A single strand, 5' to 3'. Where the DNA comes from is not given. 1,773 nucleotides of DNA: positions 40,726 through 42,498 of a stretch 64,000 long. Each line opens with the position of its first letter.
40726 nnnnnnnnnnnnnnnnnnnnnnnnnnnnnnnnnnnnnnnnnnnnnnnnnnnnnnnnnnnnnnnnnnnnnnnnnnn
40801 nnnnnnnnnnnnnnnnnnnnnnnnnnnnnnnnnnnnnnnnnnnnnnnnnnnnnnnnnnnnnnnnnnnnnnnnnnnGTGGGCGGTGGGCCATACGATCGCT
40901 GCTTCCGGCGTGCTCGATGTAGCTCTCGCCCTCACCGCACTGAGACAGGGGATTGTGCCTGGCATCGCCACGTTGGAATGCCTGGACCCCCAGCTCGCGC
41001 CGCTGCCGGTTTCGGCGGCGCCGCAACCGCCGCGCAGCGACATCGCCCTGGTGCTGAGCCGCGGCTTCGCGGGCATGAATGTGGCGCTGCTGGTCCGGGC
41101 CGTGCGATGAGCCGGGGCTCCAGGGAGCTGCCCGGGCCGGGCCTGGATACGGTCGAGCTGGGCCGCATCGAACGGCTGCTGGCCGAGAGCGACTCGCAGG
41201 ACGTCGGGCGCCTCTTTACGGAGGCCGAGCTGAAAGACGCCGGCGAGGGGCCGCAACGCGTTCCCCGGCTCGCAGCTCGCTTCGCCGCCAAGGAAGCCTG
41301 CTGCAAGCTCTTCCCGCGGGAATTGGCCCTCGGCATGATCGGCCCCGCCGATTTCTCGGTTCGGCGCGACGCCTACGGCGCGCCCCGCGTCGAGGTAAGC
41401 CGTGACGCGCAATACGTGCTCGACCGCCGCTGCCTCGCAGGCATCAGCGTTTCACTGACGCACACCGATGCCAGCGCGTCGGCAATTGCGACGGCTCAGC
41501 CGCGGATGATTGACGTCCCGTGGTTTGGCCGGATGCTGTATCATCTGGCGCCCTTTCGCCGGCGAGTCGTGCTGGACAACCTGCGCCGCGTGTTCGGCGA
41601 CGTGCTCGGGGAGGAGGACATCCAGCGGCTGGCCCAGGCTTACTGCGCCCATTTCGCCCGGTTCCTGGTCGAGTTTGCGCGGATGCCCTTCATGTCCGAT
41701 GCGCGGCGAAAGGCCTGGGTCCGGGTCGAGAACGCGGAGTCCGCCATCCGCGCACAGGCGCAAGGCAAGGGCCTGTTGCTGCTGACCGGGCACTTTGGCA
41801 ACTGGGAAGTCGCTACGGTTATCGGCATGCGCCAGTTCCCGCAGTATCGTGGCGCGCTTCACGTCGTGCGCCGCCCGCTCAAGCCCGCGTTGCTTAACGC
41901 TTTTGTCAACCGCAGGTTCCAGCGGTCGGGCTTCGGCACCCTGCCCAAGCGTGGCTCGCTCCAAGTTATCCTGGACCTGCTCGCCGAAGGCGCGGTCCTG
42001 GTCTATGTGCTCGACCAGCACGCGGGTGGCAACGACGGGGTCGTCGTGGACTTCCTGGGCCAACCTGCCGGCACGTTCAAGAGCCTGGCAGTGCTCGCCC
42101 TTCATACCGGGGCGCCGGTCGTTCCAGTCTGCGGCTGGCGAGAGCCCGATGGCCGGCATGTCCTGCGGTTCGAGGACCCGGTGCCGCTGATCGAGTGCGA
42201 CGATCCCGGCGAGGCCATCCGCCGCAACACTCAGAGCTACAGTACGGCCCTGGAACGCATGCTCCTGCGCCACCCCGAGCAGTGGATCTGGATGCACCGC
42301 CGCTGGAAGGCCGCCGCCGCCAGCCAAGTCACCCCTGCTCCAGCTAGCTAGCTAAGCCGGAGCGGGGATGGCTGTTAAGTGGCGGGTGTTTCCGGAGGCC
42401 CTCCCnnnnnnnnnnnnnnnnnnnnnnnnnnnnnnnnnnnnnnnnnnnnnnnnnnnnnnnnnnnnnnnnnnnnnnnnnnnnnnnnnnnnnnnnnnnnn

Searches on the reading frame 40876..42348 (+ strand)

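Call 30: search_protein_families(library=pfam, proteins=[window:40876-42348:+], max_evalue=0.001)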
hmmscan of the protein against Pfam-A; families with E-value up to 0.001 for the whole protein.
window:40876-42348:+ (491 aa): 2 families
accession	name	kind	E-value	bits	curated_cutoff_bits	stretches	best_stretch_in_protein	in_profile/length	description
PF03279.18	Lip_A_acyltrans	-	2.9e-45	155.2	22.3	1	217-478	41-294/295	Bacterial lipid A biosynthesis acyltransferase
PF01648.25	ACPS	-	1.4e-08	35.2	25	1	89-178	3-92/111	4'-phosphopantetheinyl transferase superfamily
